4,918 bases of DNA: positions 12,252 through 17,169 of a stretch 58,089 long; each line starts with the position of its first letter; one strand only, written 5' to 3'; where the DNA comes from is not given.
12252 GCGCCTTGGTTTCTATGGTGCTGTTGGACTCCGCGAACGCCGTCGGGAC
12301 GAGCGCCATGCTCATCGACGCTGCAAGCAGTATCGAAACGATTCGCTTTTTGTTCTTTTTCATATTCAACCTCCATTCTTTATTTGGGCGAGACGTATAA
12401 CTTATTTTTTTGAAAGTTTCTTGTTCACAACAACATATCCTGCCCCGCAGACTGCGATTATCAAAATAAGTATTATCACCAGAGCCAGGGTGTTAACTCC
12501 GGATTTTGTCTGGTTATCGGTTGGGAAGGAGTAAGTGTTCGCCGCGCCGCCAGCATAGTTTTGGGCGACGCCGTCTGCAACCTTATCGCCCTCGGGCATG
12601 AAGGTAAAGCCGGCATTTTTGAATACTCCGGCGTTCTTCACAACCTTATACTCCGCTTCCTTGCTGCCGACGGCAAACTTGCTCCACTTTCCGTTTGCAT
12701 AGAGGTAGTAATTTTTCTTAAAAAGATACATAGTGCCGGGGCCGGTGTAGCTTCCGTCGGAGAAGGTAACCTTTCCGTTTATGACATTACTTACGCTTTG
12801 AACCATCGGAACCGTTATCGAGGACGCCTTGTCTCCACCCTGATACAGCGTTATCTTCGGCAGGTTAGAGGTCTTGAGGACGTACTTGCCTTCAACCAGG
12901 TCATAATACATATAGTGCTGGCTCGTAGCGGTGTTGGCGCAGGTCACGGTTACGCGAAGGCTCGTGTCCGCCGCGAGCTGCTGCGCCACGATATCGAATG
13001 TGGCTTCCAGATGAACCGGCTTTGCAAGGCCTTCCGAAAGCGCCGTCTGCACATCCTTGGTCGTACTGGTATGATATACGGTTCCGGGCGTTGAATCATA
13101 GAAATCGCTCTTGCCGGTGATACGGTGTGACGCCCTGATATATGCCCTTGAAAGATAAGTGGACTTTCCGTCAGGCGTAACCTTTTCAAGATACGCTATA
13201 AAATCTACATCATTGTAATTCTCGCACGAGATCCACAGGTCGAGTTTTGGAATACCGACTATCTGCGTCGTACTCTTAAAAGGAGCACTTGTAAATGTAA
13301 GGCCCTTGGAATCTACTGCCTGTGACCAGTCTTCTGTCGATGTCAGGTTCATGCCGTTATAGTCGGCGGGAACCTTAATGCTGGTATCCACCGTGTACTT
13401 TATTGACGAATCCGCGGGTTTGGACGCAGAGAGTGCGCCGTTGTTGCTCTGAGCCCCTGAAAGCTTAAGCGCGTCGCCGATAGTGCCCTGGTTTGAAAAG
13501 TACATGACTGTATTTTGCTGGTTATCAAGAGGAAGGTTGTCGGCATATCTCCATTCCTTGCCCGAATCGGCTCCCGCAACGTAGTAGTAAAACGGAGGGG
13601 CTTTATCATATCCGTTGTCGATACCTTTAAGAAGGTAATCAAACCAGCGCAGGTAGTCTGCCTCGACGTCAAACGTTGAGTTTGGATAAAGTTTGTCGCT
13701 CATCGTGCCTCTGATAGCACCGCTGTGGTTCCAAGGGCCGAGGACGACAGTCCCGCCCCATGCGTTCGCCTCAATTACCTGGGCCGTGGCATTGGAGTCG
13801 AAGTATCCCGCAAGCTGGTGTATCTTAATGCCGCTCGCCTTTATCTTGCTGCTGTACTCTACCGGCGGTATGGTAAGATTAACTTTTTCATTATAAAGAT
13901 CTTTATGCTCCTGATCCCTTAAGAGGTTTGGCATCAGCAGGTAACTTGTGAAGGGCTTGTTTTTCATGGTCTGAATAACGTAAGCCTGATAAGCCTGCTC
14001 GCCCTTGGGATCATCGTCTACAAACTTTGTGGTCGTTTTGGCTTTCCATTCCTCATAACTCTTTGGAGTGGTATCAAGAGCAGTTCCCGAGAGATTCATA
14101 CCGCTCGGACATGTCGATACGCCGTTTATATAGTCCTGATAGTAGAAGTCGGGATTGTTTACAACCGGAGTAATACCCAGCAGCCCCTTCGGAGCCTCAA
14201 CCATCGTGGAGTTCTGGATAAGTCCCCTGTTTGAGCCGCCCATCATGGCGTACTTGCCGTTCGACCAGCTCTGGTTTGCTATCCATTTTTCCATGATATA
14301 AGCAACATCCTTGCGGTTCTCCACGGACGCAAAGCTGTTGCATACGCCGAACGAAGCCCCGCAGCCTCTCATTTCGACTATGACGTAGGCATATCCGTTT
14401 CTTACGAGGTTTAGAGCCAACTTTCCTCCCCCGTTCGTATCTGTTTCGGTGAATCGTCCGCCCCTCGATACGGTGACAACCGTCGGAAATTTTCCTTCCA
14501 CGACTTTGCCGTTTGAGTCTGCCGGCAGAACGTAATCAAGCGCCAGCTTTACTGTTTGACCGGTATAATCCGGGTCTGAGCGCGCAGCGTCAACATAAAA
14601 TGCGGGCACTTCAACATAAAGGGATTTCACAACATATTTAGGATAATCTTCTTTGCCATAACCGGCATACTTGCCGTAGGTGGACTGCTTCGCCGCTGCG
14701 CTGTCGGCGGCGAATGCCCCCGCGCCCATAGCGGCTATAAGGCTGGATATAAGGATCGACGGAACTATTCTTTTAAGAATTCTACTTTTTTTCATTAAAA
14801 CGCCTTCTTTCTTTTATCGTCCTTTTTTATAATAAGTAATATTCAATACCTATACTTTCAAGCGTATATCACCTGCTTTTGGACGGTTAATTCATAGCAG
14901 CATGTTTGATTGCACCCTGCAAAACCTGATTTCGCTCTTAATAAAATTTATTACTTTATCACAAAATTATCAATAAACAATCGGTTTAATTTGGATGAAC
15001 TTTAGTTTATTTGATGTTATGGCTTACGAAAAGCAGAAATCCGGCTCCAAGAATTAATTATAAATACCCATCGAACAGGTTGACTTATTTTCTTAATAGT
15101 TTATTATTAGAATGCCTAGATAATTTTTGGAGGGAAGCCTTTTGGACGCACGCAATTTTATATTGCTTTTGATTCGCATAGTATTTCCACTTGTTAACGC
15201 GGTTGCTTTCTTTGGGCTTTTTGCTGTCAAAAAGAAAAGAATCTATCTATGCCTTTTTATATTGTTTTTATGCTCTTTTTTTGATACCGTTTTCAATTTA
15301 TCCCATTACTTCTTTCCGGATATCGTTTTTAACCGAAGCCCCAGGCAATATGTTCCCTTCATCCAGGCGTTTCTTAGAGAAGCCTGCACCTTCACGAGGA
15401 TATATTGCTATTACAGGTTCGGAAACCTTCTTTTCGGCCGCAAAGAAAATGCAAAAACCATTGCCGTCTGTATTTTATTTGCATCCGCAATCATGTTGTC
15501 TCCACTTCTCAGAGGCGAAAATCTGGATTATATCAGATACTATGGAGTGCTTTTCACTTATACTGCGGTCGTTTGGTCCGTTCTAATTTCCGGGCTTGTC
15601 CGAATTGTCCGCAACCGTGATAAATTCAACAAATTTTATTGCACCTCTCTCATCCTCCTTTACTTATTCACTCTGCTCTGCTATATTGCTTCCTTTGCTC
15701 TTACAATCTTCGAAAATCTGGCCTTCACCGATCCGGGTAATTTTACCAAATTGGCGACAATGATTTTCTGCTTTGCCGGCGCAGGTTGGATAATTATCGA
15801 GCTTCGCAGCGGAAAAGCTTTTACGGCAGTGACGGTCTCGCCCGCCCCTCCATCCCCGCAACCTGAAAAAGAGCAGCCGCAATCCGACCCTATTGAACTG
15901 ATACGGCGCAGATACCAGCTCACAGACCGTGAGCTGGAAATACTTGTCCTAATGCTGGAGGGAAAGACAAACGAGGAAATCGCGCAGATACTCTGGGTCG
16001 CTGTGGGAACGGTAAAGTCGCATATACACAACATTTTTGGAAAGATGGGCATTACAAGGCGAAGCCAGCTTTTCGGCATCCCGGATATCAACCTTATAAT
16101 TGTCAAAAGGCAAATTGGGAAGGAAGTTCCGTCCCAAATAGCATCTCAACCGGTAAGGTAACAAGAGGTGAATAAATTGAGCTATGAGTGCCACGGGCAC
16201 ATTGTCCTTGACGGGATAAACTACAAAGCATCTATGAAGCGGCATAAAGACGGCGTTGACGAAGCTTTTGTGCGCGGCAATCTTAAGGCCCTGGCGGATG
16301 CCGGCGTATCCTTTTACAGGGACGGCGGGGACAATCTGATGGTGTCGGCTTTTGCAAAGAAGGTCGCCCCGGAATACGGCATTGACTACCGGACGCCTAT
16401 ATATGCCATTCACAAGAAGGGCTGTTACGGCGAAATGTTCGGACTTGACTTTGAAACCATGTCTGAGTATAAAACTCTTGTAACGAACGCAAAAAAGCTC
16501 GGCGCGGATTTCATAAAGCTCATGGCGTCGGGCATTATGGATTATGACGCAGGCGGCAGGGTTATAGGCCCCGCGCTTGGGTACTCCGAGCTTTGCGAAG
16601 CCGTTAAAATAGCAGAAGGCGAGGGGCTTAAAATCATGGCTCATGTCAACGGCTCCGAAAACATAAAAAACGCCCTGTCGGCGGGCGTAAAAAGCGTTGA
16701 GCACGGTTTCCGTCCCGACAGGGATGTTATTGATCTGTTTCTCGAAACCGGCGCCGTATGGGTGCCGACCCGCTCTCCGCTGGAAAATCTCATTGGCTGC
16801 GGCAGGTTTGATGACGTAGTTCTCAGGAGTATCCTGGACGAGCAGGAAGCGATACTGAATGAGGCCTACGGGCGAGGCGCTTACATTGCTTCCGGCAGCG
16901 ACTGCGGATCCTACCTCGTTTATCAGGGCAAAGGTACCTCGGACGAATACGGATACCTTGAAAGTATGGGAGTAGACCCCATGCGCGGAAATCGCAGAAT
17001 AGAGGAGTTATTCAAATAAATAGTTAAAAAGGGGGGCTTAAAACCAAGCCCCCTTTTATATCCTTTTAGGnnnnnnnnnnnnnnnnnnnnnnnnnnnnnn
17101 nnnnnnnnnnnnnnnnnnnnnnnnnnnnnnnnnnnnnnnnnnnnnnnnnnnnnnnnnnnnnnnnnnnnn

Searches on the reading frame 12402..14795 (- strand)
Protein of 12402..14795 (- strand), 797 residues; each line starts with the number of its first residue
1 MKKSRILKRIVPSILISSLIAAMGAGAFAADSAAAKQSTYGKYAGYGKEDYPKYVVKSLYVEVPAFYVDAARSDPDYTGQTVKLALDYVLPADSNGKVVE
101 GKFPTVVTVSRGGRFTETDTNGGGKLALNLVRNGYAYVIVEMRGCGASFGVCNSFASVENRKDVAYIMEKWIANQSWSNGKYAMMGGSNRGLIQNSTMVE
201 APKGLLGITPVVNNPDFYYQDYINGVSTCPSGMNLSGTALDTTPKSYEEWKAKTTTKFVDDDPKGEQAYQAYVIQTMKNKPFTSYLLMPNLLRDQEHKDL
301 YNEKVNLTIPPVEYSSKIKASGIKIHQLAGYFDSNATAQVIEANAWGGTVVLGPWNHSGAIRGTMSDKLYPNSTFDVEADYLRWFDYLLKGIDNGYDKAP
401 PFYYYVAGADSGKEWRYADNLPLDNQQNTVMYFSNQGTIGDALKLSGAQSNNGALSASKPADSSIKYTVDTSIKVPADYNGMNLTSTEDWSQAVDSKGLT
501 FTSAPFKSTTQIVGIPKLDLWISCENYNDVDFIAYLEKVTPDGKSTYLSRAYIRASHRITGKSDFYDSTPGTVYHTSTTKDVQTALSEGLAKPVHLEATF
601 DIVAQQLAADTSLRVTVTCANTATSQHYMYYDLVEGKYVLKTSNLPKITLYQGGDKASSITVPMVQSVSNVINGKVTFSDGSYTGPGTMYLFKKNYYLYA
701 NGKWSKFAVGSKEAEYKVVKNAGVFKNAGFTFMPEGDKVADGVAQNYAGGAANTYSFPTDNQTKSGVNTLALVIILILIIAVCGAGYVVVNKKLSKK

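Call 57: search_protein_families(library=pfam, proteins=[window:12402-14795:-])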
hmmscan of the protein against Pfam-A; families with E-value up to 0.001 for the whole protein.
window:12402-14795:- (797 aa): 2 families
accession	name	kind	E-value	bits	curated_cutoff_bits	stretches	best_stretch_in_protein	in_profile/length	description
PF02129.25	Peptidase_S15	-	4.9e-23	82.6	23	1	82-358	3-261/262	X-Pro dipeptidyl-peptidase (S15 family)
PF08530.16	PepX_C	-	1.3e-22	81.2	22.5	1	394-574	1-153/217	X-Pro dipeptidyl-peptidase C-terminal non-catalytic domain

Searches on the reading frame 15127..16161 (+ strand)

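Call 57: search_protein_families(library=pfam, proteins=[window:15127-16161:+])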
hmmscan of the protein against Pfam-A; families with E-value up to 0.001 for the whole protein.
window:15127-16161:+ (344 aa): 3 families
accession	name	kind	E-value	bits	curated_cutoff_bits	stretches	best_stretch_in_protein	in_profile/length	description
PF00196.25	GerE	-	8.4e-16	57.8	23.5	1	264-315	2-53/57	Bacterial regulatory proteins, luxR family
PF08281.18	Sigma70_r4_2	-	2.2e-07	30.9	25.7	1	264-302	10-49/54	Sigma-70, region 4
PF04545.22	Sigma70_r4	-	4.6e-05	23.3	24.1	1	264-306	4-47/50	Sigma-70, region 4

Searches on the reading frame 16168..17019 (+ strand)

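Call 57: search_protein_families(library=pfam, proteins=[window:16168-17019:+])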
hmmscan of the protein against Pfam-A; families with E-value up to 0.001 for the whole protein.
window:16168-17019:+ (283 aa): 1 family
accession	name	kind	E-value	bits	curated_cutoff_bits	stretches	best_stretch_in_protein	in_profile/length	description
PF01979.26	Amidohydro_1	-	2e-09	37.6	25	1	84-249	90-257/345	Amidohydrolase family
